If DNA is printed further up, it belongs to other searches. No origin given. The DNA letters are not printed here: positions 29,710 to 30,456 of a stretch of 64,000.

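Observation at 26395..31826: Cluster of modular secreted fibre-like proteins: shared N-domain, YadA-head/tail-fibre-like 15-residue repeats or collagen + phage tail-collar C-termini, with a 469-bp gene-conversion tract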

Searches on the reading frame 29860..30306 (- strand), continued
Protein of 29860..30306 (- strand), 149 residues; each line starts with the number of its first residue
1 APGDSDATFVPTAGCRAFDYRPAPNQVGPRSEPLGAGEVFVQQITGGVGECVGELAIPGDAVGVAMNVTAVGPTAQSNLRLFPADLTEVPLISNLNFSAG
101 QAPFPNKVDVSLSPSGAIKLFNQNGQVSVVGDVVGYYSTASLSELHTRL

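Call 51: search_protein_families(library=pfam, proteins=[L067:4250-5617:+, L068:12926-14716:+, L065:6701-7975:+, L046:8585-9589:+, L068:8362-10686:+, L060:9878-10945:+, L009:9575-10672:+, L044:9854-10930:+, L070:9725-11479:+, L041:4281-5546:+], max_evalue=0.01)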
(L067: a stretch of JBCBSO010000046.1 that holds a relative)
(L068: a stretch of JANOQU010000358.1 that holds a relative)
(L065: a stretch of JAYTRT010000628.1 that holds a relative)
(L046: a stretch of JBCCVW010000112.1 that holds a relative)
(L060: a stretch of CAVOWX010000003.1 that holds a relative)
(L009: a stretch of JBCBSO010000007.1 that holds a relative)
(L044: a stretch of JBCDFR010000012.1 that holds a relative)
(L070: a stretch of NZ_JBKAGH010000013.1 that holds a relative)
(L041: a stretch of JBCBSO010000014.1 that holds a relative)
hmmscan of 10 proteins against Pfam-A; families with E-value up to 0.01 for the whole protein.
L067:4250-5617:+ (456 aa): 1 family
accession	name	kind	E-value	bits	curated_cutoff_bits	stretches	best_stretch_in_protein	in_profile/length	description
PF16326.10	ABC_tran_CTD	-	0.0026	18.4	32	0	256-299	12-57/69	ABC transporter C-terminal domain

L068:12926-14716:+ (597 aa): 10 families
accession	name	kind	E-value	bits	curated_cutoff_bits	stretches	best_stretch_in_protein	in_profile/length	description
PF01436.27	NHL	-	1.1e-42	142.5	20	6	570-595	2-27/28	NHL repeat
PF25021.1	TEN_NHL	-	1.3e-29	103.7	27.1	5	457-502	137-180/357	Teneurin NHL domain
PF08450.18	SGL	-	1.9e-16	60.9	26.3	1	367-442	148-218/246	SMP-30/Gluconolactonase/LRE-like region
PF06739.17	SBBP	-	6.8e-12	45.6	20.5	1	517-532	14-29/38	Beta-propeller repeat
PF24684.1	Vgb_lyase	-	6.7e-11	42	50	1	287-388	168-257/290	Virginiamycin B lyase family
PF01731.26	Arylesterase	-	1.2e-05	25.8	21.3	0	457-485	49-78/86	Arylesterase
PF01391.23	Collagen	-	1.6e-05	25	27.2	1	196-242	7-53/60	Collagen triple helix repeat (20 copies)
PF06977.17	SdiA-regulated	-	0.0001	22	21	0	463-477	224-238/249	SdiA-regulated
PF07494.17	Reg_prop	-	0.00071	19.9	20.4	0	573-587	8-22/24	Two component regulator propeller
PF22701.2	Mala_s_1-like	-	0.0025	18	27.5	0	463-529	89-143/195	Mal s 1 allergenic protein-like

L065:6701-7975:+ (425 aa): 0 families

L046:8585-9589:+ (335 aa): 0 families

L068:8362-10686:+ (775 aa): 1 family
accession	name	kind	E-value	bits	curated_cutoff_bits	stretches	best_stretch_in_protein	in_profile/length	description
PF01391.23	Collagen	-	5.4e-29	100.2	27.2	4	360-417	1-58/60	Collagen triple helix repeat (20 copies)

L060:9878-10945:+ (356 aa): 0 families

L009:9575-10672:+ (366 aa): 0 families

L044:9854-10930:+ (359 aa): 1 family
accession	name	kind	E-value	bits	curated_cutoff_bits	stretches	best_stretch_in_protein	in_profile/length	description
PF01391.23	Collagen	-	6.6e-05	23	27.2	1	198-225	7-34/60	Collagen triple helix repeat (20 copies)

L070:9725-11479:+ (585 aa): 2 families
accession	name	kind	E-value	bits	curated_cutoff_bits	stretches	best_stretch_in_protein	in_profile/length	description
PF01391.23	Collagen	-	8.1e-09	35.6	27.2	1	224-278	1-55/60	Collagen triple helix repeat (20 copies)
PF01095.25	Pectinesterase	-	0.0012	18.1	27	1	290-380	4-98/298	Pectinesterase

L041:4281-5546:+ (422 aa): 0 families

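Call 58: search_dna_similar(query=window:29872-30306:-, collection=phages, mode=protein, max_evalue=0.001, max_rows=12)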
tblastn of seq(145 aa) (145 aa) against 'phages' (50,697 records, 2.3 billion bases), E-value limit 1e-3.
No match.

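Call 67: fold_search(model_id=the predicted structure, library=viral)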
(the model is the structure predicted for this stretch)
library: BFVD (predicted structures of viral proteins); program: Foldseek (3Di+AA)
matches with E <= 10: 1764; with E <= 0.001: 6
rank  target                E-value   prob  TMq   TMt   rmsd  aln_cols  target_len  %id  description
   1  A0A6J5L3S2            6.6e-06  1.00  0.57  0.35   6.4       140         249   14  Uncharacterized protein [uncultured Caudovirales phage]
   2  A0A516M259            8.8e-05  1.00  0.42  0.47   7.9       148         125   13  (no name in the UniProt tables at hand)
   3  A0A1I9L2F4            9.3e-05  1.00  0.54  0.26   4.9       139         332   14  DUF2793 domain-containing protein [Xanthomonas phage XAJ2]
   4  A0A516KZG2            1.4e-04  1.00  0.53  0.24   5.3       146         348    7  (no name in the UniProt tables at hand)
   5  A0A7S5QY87            3.0e-04  1.00  0.50  0.49   9.0       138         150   15  (no name in the UniProt tables at hand)
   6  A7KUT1                8.7e-04  1.00  0.45  0.49   5.3       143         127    9  (no name in the UniProt tables at hand)
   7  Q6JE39                1.2e-03  0.99  0.42  0.28   8.2       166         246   15  Coat protein [Humulus japonicus latent virus]
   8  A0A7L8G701            1.3e-03  1.00  0.40  0.13   7.2       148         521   10  Tail fiber protein [Rhizobium phage Palo]
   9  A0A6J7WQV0            1.5e-03  0.99  0.34  0.41   8.6       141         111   16  Uncharacterized protein [uncultured Caudovirales phage]
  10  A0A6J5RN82            1.6e-03  1.00  0.41  0.42   8.4       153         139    8  Uncharacterized protein [uncultured Caudovirales phage]
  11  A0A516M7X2            1.8e-03  1.00  0.41  0.41   7.1       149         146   11  (no name in the UniProt tables at hand)
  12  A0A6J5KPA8            1.8e-03  0.97  0.34  0.18  11.9       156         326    9  Uncharacterized protein [uncultured Caudovirales phage]
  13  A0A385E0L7            2.4e-03  0.99  0.41  0.27   7.3       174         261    8  (no name in the UniProt tables at hand)
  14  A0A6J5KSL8            2.5e-03  0.98  0.34  0.11   7.8       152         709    7  Collagen triple helix repeat [uncultured Caudovirales phage]
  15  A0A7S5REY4            2.6e-03  1.00  0.44  0.23   7.0       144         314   12  (no name in the UniProt tables at hand)
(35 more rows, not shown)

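Call 68: list_cluster_members(proteins=[P0269, P0275, P0246, P0216, P0168, P0152, P0163, P0173, P0257, P0267])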
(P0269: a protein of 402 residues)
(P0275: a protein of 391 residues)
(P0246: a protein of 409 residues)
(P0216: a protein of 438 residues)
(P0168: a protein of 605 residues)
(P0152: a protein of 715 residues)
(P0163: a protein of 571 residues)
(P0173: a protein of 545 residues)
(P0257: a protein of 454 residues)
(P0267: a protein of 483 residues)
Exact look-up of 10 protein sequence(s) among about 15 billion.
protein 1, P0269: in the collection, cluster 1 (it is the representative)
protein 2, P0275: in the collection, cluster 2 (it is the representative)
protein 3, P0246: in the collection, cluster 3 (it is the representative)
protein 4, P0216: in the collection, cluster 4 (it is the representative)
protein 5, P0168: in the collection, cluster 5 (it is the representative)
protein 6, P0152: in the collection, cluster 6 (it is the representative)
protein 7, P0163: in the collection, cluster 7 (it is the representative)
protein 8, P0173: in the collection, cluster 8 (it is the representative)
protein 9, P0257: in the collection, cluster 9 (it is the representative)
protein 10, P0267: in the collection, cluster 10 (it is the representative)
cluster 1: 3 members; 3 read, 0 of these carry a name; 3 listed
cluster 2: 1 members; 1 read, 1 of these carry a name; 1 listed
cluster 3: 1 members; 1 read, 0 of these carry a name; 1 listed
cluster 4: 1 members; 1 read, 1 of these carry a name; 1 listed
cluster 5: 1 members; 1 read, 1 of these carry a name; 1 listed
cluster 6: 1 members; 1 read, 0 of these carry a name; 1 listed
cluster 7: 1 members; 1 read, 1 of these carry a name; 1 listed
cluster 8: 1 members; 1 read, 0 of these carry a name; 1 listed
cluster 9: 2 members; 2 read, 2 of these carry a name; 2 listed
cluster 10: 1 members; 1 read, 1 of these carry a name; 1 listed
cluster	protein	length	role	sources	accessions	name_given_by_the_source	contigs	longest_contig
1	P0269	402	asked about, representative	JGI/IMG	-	-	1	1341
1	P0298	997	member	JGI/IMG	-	-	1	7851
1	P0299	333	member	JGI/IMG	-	-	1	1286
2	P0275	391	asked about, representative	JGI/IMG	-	hypothetical protein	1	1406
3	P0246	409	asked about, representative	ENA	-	-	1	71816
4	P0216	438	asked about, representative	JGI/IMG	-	hypothetical protein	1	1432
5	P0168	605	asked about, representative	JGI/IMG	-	hypothetical protein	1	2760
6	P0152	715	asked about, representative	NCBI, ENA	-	-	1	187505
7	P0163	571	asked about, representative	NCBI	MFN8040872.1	MAG: fibronectin type III domain-containing protein, partial [Acidimicrobiales bacterium]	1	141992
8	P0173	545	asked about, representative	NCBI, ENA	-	-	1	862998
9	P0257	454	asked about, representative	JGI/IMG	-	hypothetical protein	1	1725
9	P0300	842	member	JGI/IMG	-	alpha-tubulin suppressor-like RCC1 family protein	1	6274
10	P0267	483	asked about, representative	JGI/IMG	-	hypothetical protein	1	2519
